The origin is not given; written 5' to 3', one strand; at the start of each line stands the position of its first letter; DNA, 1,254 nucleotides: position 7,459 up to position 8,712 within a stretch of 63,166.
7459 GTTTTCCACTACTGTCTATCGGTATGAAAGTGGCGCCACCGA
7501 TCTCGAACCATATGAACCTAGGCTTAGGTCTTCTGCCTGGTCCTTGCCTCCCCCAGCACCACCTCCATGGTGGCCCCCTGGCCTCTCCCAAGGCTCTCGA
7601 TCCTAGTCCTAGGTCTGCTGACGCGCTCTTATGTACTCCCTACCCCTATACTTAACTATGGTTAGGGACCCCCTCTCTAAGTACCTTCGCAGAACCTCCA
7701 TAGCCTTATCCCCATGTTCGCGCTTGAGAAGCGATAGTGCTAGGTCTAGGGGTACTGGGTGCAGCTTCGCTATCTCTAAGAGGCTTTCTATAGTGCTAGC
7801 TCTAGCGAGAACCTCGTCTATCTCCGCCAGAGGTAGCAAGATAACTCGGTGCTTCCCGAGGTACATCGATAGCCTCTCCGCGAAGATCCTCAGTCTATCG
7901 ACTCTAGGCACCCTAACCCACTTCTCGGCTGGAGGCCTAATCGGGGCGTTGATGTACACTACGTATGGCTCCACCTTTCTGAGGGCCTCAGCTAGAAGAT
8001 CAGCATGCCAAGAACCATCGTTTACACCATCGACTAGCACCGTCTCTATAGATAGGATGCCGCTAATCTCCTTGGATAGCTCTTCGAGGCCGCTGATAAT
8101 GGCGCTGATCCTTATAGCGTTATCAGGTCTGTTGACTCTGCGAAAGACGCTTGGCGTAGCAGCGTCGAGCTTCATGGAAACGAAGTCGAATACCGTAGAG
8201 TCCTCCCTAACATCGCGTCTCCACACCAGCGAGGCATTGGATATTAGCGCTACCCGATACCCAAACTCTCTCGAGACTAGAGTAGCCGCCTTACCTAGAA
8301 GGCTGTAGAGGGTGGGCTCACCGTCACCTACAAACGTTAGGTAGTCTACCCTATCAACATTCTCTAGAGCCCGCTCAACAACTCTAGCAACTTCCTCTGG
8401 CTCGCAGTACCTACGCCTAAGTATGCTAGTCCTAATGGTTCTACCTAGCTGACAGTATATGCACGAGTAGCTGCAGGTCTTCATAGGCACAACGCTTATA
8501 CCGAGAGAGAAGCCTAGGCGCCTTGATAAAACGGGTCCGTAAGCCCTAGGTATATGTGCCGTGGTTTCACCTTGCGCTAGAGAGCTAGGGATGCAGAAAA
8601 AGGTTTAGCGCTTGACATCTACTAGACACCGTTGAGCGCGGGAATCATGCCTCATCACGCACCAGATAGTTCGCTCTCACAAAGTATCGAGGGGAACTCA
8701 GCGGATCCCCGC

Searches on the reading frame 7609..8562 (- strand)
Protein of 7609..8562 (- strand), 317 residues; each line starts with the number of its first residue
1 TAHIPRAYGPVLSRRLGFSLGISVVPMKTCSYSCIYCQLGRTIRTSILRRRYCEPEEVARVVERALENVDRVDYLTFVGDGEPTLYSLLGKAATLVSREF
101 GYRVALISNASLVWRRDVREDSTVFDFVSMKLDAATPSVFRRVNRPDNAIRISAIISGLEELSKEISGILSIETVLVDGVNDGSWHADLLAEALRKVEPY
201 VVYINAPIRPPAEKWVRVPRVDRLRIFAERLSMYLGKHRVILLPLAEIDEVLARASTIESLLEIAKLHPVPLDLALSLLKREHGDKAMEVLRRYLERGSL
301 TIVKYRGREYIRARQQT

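Call 26: find_homologous_proteins(query=window:7609-8562:-)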
Query window:7609-8562:- (317 aa): 3889 proteins with E <= 0.001 among 8000 candidates; the best 120 are listed.
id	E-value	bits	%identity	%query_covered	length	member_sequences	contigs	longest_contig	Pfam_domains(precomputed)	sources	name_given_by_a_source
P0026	2.3e-184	630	100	92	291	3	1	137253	PF04055.28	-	-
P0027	9.9e-103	362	58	91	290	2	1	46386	PF04055.28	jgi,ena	-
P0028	5.2e-96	340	52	98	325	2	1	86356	PF04055.28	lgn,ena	-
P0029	4.7e-92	327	57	87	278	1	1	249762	PF04055.28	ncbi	-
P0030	9.6e-89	316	54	91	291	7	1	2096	PF04055.28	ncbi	-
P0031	1.3e-72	263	45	97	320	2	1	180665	PF04055.28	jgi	-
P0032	5.2e-69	251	43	97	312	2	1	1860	PF04055.28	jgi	-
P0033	7.1e-69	250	41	97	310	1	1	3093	PF04055.28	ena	-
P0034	1.2e-68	250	39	96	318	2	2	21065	PF04055.28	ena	-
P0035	1.5e-68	249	43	96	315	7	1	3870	PF04055.28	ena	-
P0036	2.9e-66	242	45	96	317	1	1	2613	PF04055.28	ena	-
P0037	4.0e-66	241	44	96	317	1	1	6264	PF04055.28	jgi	-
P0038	4.5e-66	241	42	96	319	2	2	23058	PF04055.28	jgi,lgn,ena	-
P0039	5.1e-66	241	40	97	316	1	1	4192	PF04055.28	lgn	-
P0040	7.0e-66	241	44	96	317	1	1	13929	PF04055.28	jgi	-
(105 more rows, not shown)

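Call 28: find_encoding_contigs(protein=P0027, flank=2500, max_places=3)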
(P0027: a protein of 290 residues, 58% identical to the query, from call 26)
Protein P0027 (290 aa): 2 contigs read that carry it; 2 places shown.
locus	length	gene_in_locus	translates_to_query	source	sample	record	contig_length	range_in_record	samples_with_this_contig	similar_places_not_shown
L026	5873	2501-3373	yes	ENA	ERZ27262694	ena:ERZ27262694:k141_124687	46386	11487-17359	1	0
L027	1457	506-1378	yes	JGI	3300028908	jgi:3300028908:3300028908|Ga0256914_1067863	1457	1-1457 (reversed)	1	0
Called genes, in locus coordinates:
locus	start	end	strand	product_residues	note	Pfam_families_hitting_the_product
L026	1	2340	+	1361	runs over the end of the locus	PF00082:Peptidase_S8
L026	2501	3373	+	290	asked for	PF04055:Radical_SAM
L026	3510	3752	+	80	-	PF02001:DUF134, PF04545:Sigma70_r4, PF08281:Sigma70_r4_2, PF13384:HTH_23 (weak)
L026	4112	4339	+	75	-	-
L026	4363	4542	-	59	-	-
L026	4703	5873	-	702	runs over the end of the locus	PF00009:GTP_EFTU (faint), PF01926:MMR_HSR1, PF02421:FeoB_N, PF03193:RsgA_GTPase (faint), PF17910:FeoB_Cyto, PF07670:Gate, PF07664:FeoB_C, PF07670:Gate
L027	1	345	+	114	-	?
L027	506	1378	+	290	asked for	PF04055:Radical_SAM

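Call 29: find_encoding_contigs(protein=P0030, flank=2500, max_places=3)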
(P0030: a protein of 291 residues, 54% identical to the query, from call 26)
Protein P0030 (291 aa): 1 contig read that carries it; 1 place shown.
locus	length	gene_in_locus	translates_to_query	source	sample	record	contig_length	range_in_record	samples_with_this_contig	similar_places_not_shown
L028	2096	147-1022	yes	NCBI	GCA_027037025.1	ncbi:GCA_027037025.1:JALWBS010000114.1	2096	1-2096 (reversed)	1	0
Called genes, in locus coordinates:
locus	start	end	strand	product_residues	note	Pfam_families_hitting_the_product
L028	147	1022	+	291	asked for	PF04055:Radical_SAM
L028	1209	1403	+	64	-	PF02001:DUF134, PF04545:Sigma70_r4, PF08281:Sigma70_r4_2, PF13384:HTH_23 (weak), PF13560:HTH_31 (weak)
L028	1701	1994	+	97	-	-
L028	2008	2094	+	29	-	?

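Call 52: find_encoding_contigs(protein=P0029, flank=5000, max_places=2)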
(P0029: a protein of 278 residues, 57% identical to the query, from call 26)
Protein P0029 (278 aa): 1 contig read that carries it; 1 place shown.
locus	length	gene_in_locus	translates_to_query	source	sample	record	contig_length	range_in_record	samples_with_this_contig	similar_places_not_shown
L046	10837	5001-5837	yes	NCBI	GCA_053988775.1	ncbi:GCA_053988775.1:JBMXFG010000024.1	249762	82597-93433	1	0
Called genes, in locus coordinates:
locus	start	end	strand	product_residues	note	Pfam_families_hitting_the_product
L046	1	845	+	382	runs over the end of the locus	PF13462:Thioredoxin_4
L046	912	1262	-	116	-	-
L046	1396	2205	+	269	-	PF01145:Band_7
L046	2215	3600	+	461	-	PF25145:NfeD1b_N, PF24961:NfeD_membrane, PF01957:NfeD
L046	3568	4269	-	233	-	PF02592:Vut_1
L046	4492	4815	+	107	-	-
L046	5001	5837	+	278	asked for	PF04055:Radical_SAM (weak)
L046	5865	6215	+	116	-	PF02001:DUF134, PF04545:Sigma70_r4, PF08281:Sigma70_r4_2 (weak), PF13384:HTH_23 (faint)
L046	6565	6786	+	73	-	-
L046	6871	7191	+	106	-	-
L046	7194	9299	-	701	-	PF00009:GTP_EFTU (faint), PF01926:MMR_HSR1, PF02421:FeoB_N, PF03193:RsgA_GTPase (faint), PF17910:FeoB_Cyto, PF07670:Gate, PF07664:FeoB_C, PF07670:Gate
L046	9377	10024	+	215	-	PF01325:Fe_dep_repress, PF01047:MarR (weak), PF02742:Fe_dep_repr_C, PF04023:FeoA (weak)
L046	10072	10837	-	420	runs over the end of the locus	PF07690:MFS_1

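Call 55: search_protein_families(library=ncbifam, proteins=[window:7609-8562:-], max_evalue=0.01)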
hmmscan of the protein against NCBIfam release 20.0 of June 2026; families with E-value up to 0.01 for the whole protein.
window:7609-8562:- (317 aa): 10 families
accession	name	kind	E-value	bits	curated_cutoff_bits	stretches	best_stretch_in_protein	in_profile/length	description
NF038283.1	viperin_w_prok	equivalog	2.8e-10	39.8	180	1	28-159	10-144/281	viperin family antiviral radical SAM protein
TIGR02666.1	moaA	equivalog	2.2e-07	30.2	284.05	1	21-184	13-172/336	GTP 3',8-cyclase MoaA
TIGR02495.1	NrdG2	equivalog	3e-07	29.9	131.15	1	24-164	20-152/193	anaerobic ribonucleoside-triphosphate reductase activating protein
TIGR04038.1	tatD_link_rSAM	subfamily_domain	6.5e-06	26.1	129.7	1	28-168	16-159/192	TatD family nuclease-associated radical SAM protein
TIGR02668.1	moaA_archaeal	equivalog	4.5e-05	22.6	325.25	1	27-185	17-166/303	GTP 3',8-cyclase MoaA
TIGR03972.1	rSAM_TYW1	equivalog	0.00017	20.8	317.95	1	79-199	126-240/297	4-demethylwyosine synthase TYW1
NF001199.0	PRK00164.2-1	equivalog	0.00032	19.9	231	1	19-183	13-166/308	GTP 3',8-cyclase MoaA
TIGR00048.1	rRNA_mod_RlmN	equivalog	0.00035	19.6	290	1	129-232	218-319/355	dual-specificity RNA methyltransferase RlmN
TIGR04317.1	W_rSAM_matur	equivalog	0.00065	18.9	380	1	27-150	11-128/349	tungsten cofactor oxidoreductase radical SAM maturase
TIGR04100.1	rSAM_pair_X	hypoth_equivalog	0.0026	17.4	262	1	29-150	17-144/197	TIGR04100 family radical SAM protein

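Call 56: search_protein_families(library=pfam, proteins=[window:7609-8562:-], max_evalue=0.01)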
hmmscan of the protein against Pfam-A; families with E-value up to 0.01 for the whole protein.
window:7609-8562:- (317 aa): 1 family
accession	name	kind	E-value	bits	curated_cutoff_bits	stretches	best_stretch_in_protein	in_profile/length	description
PF04055.27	Radical_SAM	-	1.9e-13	51.4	29.5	1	25-185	2-159/166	Radical SAM superfamily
